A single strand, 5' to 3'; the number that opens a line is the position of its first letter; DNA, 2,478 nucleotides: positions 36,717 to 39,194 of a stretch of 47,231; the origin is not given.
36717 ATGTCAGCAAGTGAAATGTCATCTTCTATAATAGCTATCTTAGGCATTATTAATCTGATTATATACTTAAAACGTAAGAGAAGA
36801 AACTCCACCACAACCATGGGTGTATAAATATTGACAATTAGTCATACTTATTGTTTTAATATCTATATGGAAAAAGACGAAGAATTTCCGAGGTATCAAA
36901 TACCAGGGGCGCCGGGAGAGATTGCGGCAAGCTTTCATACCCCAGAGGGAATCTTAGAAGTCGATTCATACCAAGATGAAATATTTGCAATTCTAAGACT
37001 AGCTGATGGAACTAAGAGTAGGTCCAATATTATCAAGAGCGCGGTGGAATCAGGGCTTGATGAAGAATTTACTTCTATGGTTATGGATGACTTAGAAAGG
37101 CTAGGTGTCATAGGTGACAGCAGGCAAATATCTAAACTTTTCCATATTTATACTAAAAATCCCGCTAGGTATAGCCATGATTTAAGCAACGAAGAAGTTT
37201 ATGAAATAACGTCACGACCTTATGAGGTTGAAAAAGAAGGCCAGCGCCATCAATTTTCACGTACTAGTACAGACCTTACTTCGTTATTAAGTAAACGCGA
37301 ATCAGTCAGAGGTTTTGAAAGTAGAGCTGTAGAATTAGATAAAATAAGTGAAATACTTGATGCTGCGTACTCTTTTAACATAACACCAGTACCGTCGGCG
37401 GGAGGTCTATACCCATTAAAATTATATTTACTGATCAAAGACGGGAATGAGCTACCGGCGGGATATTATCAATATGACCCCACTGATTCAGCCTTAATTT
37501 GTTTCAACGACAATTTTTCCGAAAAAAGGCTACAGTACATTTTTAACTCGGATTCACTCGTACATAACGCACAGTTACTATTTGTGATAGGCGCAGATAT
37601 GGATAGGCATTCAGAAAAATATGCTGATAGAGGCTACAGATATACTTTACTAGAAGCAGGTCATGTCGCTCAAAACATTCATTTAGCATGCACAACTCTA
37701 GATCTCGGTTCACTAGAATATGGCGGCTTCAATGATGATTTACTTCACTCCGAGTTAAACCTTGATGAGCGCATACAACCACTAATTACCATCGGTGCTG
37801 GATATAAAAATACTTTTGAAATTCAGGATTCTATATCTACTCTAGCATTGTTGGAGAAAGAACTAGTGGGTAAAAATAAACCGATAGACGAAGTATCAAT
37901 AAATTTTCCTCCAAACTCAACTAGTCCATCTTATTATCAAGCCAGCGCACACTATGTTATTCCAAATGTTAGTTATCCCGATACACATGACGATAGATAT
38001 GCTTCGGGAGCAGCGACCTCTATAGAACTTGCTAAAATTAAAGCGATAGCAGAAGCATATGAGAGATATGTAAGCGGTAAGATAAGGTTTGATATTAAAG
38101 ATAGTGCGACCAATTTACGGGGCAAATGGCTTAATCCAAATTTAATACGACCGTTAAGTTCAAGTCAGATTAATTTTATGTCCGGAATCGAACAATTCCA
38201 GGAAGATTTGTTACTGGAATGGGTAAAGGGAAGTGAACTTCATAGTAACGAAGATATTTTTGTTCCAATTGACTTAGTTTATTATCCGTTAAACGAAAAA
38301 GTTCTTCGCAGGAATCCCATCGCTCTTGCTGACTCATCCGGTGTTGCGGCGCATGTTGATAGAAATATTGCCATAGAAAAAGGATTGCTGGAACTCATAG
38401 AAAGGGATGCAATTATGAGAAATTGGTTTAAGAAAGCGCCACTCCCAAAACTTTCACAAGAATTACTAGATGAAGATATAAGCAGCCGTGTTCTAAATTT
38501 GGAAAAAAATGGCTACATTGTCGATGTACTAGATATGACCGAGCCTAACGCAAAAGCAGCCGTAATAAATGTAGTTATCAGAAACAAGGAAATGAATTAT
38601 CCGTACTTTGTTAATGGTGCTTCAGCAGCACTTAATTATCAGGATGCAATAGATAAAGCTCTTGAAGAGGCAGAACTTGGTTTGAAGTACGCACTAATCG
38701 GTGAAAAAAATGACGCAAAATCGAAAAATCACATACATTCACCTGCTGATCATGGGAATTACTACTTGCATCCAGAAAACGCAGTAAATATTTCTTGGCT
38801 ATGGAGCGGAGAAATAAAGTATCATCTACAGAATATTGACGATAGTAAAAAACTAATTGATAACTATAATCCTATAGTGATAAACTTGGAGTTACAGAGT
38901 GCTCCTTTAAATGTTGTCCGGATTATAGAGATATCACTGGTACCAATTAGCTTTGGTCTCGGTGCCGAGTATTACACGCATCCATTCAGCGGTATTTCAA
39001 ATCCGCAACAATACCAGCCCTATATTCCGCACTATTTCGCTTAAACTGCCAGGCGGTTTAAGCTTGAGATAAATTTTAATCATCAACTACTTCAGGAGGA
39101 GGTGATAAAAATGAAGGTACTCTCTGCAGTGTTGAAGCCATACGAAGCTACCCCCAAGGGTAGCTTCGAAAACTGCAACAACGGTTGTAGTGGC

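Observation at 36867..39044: Unusual single-polypeptide architecture: RRE-like N-terminus, SagB dehydrogenase and YcaO, with no E1-like partner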

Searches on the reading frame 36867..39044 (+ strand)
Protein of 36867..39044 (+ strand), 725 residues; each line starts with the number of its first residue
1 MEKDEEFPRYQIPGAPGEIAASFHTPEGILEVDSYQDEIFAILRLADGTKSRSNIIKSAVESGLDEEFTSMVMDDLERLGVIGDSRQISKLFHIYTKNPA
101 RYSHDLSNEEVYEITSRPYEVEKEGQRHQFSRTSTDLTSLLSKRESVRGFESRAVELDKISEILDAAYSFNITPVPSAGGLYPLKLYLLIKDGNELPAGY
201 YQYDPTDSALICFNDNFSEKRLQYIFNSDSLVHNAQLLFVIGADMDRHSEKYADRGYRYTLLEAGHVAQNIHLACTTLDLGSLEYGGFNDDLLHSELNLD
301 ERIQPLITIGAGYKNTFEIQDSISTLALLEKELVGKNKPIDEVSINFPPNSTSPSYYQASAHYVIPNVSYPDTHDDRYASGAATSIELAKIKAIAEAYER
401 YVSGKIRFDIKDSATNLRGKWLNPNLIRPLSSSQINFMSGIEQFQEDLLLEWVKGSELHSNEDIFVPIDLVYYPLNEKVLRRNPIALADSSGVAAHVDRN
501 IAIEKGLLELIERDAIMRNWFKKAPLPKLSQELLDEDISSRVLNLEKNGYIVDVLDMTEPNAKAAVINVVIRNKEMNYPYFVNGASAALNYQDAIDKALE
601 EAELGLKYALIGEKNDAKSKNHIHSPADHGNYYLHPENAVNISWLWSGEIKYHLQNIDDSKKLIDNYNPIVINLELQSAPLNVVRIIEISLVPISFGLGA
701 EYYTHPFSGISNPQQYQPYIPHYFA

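Call 3: search_protein_families(library=pfam, proteins=[window:36867-39044:+], max_evalue=0.01)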
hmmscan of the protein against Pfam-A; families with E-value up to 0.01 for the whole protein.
window:36867-39044:+ (725 aa): 2 families
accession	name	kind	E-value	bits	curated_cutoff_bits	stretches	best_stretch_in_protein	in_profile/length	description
PF02624.21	YcaO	-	4.5e-39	135.1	25.7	1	381-643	2-271/325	YcaO cyclodehydratase, ATP-ad Mg2+-binding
PF00881.29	Nitroreductase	-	1.5e-24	87.5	23.5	1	142-310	2-166/167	Nitroreductase family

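Call 4: search_protein_families(library=ncbifam, proteins=[window:36867-39044:+], max_evalue=0.01)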
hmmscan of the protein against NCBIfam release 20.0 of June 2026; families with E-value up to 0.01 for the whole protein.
window:36867-39044:+ (725 aa): 6 families
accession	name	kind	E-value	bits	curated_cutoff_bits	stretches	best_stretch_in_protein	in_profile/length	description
TIGR03604.1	TOMM_cyclo_SagD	subfamily_domain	3.8e-42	144.5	219.25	1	381-686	1-316/377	thiazole/oxazole-forming peptide maturase, SagD family component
TIGR03605.1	antibiot_sagB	domain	6.7e-35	120.1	78.4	1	171-307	29-166/173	SagB family peptide dehydrogenase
TIGR03266.1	methan_mark_1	equivalog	1.8e-20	73.3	365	1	382-624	59-287/376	YcaO-related McrA-glycine thioamidation protein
TIGR04511.1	SagB_rel_DH_2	exception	4.7e-17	62.1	240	1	135-313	172-368/380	putative peptide maturation dehydrogenase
TIGR00702.1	TIGR00702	domain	8e-14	51.5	75.65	1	381-635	53-296/377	YcaO-type kinase domain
NF008033.1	PRK10765.1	equivalog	0.0077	15.7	223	0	211-315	49-161/240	oxygen-insensitive NADPH nitroreductase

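Call 8: find_homologous_proteins(query=window:36867-39044:+, max_evalue=0.00001)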
Query window:36867-39044:+ (725 aa): 215 proteins with E <= 0.00001 among 8000 candidates; the best 120 are listed.
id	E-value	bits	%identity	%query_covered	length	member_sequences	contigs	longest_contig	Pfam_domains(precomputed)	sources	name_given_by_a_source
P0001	0.0e+0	1633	100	100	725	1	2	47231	PF00881.30,PF02624.22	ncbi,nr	ncbi:YcaO-like family protein [Candidatus Saccharibacteria bacterium]|nr:YcaO-like family protein [C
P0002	3.4e-262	890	54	99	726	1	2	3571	PF00881.30,PF02624.22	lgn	-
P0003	8.5e-260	882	54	99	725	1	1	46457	PF00881.30,PF02624.22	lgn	-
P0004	1.2e-244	832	53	99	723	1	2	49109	PF00881.30,PF02624.22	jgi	jgi:thiazole/oxazole-forming peptide maturase SagD family component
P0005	1.0e-202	693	46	99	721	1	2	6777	PF00881.30,PF02624.22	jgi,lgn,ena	-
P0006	2.7e-201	689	45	100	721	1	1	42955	PF00881.30,PF02624.22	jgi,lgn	jgi:thiazole/oxazole-forming peptide maturase SagD family component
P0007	1.7e-200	686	45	100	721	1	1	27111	PF00881.30,PF02624.22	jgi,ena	-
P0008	8.1e-185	634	43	99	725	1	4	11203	PF00881.30,PF02624.22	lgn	-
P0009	7.6e-175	601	41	100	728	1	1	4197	PF00881.30,PF02624.22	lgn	-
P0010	3.9e-174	599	42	100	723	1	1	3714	PF00881.30,PF02624.22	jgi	jgi:thiazole/oxazole-forming peptide maturase SagD family component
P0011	9.1e-170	584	42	100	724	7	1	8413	PF00881.30,PF02624.22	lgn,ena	-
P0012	2.2e-169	583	41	100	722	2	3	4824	PF00881.30,PF02624.22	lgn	-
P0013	7.7e-168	578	41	100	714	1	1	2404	PF00881.30,PF02624.22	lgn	-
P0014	3.4e-166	573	43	100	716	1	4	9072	PF00881.30,PF02624.22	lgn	-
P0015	1.1e-160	554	40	100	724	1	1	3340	PF00881.30,PF02624.22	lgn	-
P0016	2.4e-159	550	40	100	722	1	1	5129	PF00881.30,PF02624.22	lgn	-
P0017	4.1e-159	549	41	99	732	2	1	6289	PF00881.30,PF02624.22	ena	-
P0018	1.2e-158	548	41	99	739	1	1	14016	PF00881.30,PF02624.22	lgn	-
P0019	4.0e-157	543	39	99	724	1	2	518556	PF00881.30,PF02624.22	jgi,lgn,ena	-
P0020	2.2e-156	540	41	98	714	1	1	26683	PF00881.30,PF02624.22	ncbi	-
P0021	7.6e-156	538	39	100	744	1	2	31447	PF00881.30,PF02624.22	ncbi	ncbi:MAG: YcaO-like family protein, partial [Patescibacteria group bacterium]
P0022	2.4e-154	533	39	99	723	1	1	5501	PF00881.30,PF02624.22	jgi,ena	-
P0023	4.5e-154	533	38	99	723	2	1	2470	PF00881.30,PF02624.22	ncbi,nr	ncbi:MAG TPA: YcaO-like family protein [Nitrospira sp.]|nr:YcaO-like family protein [Nitrospira sp.]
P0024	8.3e-153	528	39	99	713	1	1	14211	PF00881.30,PF02624.22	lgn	-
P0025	7.6e-152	525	38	100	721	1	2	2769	PF00881.30,PF02624.22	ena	-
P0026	1.2e-151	525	39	98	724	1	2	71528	PF00881.30,PF02624.22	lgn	-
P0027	6.9e-149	515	40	99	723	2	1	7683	PF00881.30,PF02624.22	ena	-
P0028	2.6e-148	513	39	99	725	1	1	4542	PF00881.30,PF02624.22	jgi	jgi:thiazole/oxazole-forming peptide maturase SagD family component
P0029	9.9e-148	512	39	97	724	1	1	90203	PF00881.30,PF02624.22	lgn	-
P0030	1.1e-147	511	38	100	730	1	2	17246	PF00881.30,PF02624.22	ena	-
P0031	1.4e-147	511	39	99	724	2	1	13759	PF00881.30,PF02624.22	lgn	-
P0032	1.5e-147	511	37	99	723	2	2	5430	PF00881.30,PF02624.22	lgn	-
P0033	4.2e-147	510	38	99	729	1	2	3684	PF00881.30,PF02624.22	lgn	-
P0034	4.3e-147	509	37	100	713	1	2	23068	PF00881.30,PF02624.22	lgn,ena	-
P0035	3.4e-146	506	38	100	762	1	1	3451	PF00881.30,PF02624.22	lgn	-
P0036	1.8e-145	504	39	92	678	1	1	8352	PF00881.30,PF02624.22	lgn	-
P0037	4.7e-143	496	37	100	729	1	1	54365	PF00881.30,PF02624.22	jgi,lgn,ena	-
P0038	1.3e-142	495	39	99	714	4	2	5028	PF00881.30,PF02624.22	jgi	jgi:thiazole/oxazole-forming peptide maturase SagD family component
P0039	2.6e-142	494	37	100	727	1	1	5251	PF00881.30,PF02624.22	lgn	-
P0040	3.2e-142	493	38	100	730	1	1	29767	PF00881.30,PF02624.22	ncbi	-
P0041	7.4e-142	492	38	99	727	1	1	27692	PF00881.30,PF02624.22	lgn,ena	-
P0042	1.4e-141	491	37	100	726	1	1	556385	PF00881.30,PF02624.22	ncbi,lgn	ncbi:MAG: YcaO-like family protein [Candidatus Saccharimonadales bacterium]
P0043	3.9e-141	490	37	100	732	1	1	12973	PF00881.30,PF02624.22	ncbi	-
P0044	4.1e-141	490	39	99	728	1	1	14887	PF00881.30,PF02624.22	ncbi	-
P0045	5.0e-141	489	39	99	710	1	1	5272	PF00881.30,PF02624.22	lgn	-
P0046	5.7e-141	489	38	99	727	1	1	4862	PF00881.30,PF02624.22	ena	-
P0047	2.0e-140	487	38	100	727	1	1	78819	PF00881.30,PF02624.22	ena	-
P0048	4.6e-140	486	36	100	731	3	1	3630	PF00881.30,PF02624.22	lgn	-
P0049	3.0e-139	484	40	93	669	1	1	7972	PF00881.30,PF02624.22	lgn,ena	-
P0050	4.5e-139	483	38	97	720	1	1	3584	PF00881.30,PF02624.22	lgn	-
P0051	3.4e-138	480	38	99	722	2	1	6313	PF00881.30,PF02624.22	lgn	-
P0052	6.1e-138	479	37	100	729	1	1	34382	PF00881.30,PF02624.22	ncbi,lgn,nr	ncbi:MAG TPA: YcaO-like family protein [Candidatus Saccharimonadales bacterium]|nr:YcaO-like family 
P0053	6.4e-138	479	37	100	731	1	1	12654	PF00881.30,PF02624.22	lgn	-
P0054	7.0e-138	479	37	99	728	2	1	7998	PF00881.30,PF02624.22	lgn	-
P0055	1.9e-137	478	41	90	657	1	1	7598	PF00881.30,PF02624.22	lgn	-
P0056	3.2e-135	470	38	100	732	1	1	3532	PF00881.30,PF02624.22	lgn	-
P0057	1.5e-134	468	36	100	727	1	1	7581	PF00881.30,PF02624.22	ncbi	-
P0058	2.2e-134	467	37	100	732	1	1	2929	PF00881.30,PF02624.22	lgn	-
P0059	6.4e-134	466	37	99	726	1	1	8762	PF00881.30,PF02624.22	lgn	-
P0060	8.1e-133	462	36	100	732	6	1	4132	PF00881.30,PF02624.22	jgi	jgi:thiazole/oxazole-forming peptide maturase SagD family component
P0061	3.5e-132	460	36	100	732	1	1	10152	PF00881.30,PF02624.22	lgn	-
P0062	1.7e-131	458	36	100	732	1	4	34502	PF00881.30,PF02624.22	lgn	-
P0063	4.2e-131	457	37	99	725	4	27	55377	PF00881.30,PF02624.22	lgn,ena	-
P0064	5.3e-131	456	35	100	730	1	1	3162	PF00881.30,PF02624.22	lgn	-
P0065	1.4e-129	452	37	96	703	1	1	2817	PF00881.30,PF02624.22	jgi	jgi:thiazole/oxazole-forming peptide maturase SagD family component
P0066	6.7e-129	449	37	100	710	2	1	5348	PF00881.30,PF02624.22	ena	-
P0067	2.0e-128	448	36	99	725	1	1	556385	PF00881.30,PF02624.22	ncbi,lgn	ncbi:MAG: YcaO-like family protein [Candidatus Saccharimonadales bacterium]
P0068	7.3e-125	436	38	99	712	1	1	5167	PF00881.30,PF02624.22,PF14512.12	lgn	-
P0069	1.0e-123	432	35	99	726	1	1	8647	PF00881.30,PF02624.22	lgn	-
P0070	8.2e-123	429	42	73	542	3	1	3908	PF00881.30,PF02624.22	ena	-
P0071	1.7e-122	428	36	100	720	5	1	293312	PF00881.30,PF02624.22,PF14512.12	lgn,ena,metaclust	metaclust:\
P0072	2.9e-122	427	35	100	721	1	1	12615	PF00881.30,PF02624.22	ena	-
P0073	1.3e-121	425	36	100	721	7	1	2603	PF00881.30,PF02624.22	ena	-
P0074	2.3e-121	424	35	98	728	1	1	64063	PF00881.30,PF02624.22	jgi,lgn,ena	-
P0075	8.3e-120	419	35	95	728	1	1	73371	PF00881.30,PF02624.22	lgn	-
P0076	1.3e-119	419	35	97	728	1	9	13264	PF00881.30,PF02624.22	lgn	-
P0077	2.7e-119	418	36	98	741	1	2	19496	PF00881.30,PF02624.22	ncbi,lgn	-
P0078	5.8e-118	413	38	95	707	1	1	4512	PF00881.30,PF02624.22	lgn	-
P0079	6.9e-118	413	36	100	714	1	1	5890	PF00881.30,PF02624.22,PF14512.12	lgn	-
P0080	9.6e-118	412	35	99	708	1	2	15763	PF00881.30,PF02624.22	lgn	-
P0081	1.1e-117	412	36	99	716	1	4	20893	PF00881.30,PF02624.22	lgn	-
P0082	2.1e-117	411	36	100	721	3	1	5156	PF00881.30,PF02624.22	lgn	-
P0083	3.7e-116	407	35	100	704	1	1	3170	PF00881.30,PF02624.22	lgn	-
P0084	5.1e-116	407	37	95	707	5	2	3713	PF00881.30,PF02624.22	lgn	-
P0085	6.7e-116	406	36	100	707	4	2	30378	PF00881.30,PF02624.22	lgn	-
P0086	3.1e-115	404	36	100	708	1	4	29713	PF00881.30,PF02624.22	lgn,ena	-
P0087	2.9e-114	401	36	100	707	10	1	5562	PF00881.30,PF02624.22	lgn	-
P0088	4.0e-114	401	33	100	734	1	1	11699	PF00881.30,PF02624.22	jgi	jgi:thiazole/oxazole-forming peptide maturase SagD family component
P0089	6.1e-114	400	34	99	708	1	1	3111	PF00881.30,PF02624.22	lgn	-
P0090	1.5e-113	399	34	98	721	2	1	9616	PF00881.30,PF02624.22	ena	-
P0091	6.8e-113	396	35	99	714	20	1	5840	PF00881.30,PF02624.22,PF14512.12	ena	-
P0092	8.8e-113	396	35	99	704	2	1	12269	PF00881.30,PF02624.22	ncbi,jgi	-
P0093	2.0e-112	395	35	100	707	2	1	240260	PF00881.30,PF02624.22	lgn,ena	-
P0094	1.7e-111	392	34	99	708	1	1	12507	PF00881.30,PF02624.22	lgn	-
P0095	1.3e-110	389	34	100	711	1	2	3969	PF00881.30,PF02624.22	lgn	-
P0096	5.0e-110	387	33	100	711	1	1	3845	PF00881.30,PF02624.22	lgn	-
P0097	5.0e-110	387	34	96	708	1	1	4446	PF00881.30,PF02624.22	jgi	jgi:thiazole/oxazole-forming peptide maturase SagD family component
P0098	1.0e-109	386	35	96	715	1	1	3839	PF00881.30,PF02624.22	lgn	-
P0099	1.7e-109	385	34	98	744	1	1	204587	PF00881.30,PF02624.22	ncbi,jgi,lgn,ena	-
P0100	1.5e-106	375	32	99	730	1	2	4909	PF00881.30,PF02624.22,PF04738.19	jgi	-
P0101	2.1e-106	375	33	98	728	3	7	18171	PF00881.30,PF02624.22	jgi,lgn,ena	-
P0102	2.6e-106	375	34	96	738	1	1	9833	PF00881.30,PF02624.22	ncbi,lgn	-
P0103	2.7e-106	375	36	96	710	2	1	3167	PF00881.30,PF02624.22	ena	-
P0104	2.8e-106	375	34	100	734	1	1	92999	PF00881.30,PF02624.22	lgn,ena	-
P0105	4.4e-106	374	32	99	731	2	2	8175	PF00881.30,PF02624.22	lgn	-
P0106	1.4e-105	372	34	97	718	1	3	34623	PF00881.30,PF02624.22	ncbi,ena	ncbi:MAG: YcaO-like family protein [Patescibacteria group bacterium]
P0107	2.8e-105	371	33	98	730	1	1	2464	PF00881.30,PF02624.22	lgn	-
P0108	1.5e-104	369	34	99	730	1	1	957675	PF00881.30,PF02624.22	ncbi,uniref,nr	ncbi:YcaO-like family protein [Streptomyces caniscabiei]|uniref:YcaO-like family protein n=1 Tax=Str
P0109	5.0e-104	367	35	95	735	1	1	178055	PF00881.30,PF02624.22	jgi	jgi:thiazole/oxazole-forming peptide maturase SagD family component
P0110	1.2e-103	366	35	99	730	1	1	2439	PF00881.30,PF02624.22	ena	-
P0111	1.3e-103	366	33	96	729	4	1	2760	PF00881.30,PF02624.22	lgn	-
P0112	1.3e-103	366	35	95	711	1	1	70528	PF00881.30,PF02624.22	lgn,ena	-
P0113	1.7e-103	365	33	99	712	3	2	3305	PF00881.30,PF02624.22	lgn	-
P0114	1.8e-103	365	34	96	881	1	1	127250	PF00881.30,PF02624.22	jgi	jgi:thiazole/oxazole-forming peptide maturase SagD family component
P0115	9.3e-103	363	35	95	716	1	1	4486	PF00881.30,PF02624.22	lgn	-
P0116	1.4e-102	362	32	96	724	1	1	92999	PF00881.30,PF02624.22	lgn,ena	-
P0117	2.3e-102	362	35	99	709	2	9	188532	PF00881.30,PF02624.22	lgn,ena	-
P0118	1.0e-101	360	33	94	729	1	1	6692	PF00881.30,PF02624.22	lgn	-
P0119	6.5e-101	357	34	97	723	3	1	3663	PF00881.30,PF02624.22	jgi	jgi:thiazole/oxazole-forming peptide maturase SagD family component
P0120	9.1e-101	356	33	98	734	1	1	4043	PF00881.30,PF02624.22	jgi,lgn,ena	-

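Call 22: find_related_loci(query=A1, collection=genome_contigs, flank=10000)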
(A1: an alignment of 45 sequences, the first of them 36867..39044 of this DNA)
Query A1 (725 aa) in genome_contigs; peptide patterns used: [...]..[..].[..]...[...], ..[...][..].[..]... (x = any residue, [..] = any of these).
600 stretches matched a pattern (row limit reached: there are more); 538 encode a relative of the query (tblastn E <= 1e-3); the best 80 are kept; 80 distinct loci.
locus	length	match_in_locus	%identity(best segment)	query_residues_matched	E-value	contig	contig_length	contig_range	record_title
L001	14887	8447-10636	39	1-725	9e-148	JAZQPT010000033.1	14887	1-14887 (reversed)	MAG: Candidatus Saccharimonadales bacterium isolate T1900045238_TH20190008.MAGScoT_cleanbin_000005 SGB_5494_k141_77711,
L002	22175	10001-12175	37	3-725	2e-144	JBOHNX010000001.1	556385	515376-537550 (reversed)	MAG: Candidatus Saccharimonadales bacterium isolate SD8036_maxbin2.bin.8 NODE_2_length_556385_cov_14.177026, whole genom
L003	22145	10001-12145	36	7-725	7e-125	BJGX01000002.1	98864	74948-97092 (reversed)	Candidatus Saccharibacteria bacterium LBMAG_Ca.Saccharibacteria_epi.bin1 DNA, sequence02, whole genome shotgun sequence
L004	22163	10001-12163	36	8-725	2e-134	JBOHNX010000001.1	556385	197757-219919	MAG: Candidatus Saccharimonadales bacterium isolate SD8036_maxbin2.bin.8 NODE_2_length_556385_cov_14.177026, whole genom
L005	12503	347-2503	36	16-725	3e-120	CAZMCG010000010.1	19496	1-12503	MAG TPA_asm: uncultured Candidatus Saccharibacteria bacterium isolate binchicken_co112_83 genome assembly, contig: NODE_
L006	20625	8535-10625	34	22-725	8e-115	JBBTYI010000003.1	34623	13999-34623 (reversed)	MAG: Patescibacteria group bacterium isolate H43-bin026_1 H43_bin026_1_000000000003, whole genome shotgun sequence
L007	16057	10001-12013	35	40-725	6e-111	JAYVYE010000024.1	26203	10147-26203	MAG: Candidatus Microsaccharimonas sp. isolate GL85_UP_concoct_164 GL85_UP_concoct_164_23, whole genome shotgun sequence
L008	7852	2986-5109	33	8-725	2e-110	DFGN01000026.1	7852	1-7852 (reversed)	MAG TPA_asm: Candidatus Saccharibacteria bacterium UBA3749 UBA3749_contig_15076, whole genome shotgun sequence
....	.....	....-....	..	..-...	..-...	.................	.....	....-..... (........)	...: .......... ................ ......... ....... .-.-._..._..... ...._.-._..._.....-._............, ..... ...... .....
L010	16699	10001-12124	33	8-725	1e-107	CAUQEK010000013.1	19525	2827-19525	MAG TPA_asm: uncultured Candidatus Saccharibacteria bacterium isolate ERR9968993_bin.16_MetaWRAP_v1.3_MAG genome assembl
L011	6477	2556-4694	32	15-725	6e-108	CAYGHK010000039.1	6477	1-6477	MAG TPA_asm: uncultured Candidatus Saccharibacteria bacterium isolate ERP113451_co1_206 genome assembly, contig: NODE_15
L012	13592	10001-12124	34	8-725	4e-107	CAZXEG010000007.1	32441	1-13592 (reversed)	MAG TPA_asm: uncultured Candidatus Saccharibacteria bacterium isolate SRP278969_co1_227 genome assembly, contig: NODE_12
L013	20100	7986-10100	33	8-725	4e-107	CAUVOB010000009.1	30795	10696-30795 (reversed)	MAG TPA_asm: uncultured Candidatus Saccharibacteria bacterium isolate SRR23388443_bin.20_MetaWRAP_v1.3_MAG genome assemb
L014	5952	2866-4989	33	8-725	1e-106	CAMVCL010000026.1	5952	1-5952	MAG TPA_asm: uncultured Candidatus Saccharibacteria bacterium isolate SRR8387714_bin.97_metaWRAP_v1.3_MAG genome assembl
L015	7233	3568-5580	33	40-725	1e-105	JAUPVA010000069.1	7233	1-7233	MAG: Patescibacteria group bacterium isolate erpe_2018_sw_21hr_WHONDRS-SW48-000092_B_bin.69 scaffold_1062486, whole geno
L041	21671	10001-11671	27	135-701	4e-46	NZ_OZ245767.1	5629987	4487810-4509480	MAG: Reyranella sp. isolate d6c96d0b-8d00-4f59-9536-c1456362ed19 chromosome 1, complete sequence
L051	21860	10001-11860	40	132-525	3e-30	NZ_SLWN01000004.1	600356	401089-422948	Kribbella steppae strain VKM Ac-2572 Ga0310570_104, whole genome shotgun sequence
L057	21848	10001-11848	37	133-697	2e-27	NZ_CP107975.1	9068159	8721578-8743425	Kribbella sp. NBC_00359 chromosome, complete genome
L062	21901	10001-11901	35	83-653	7e-27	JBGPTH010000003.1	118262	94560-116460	MAG: Nitrospiria bacterium isolate OBJ1_062018_110_73 k141_663071_length_118262_cov_16.0000, whole genome shotgun sequen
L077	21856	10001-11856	35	80-636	5e-26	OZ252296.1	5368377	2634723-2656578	MAG: Inquilinaceae bacterium isolate 8c5b4bd8-3f7a-4eba-a8aa-c6be87d0db72 genome assembly, chromosome: 1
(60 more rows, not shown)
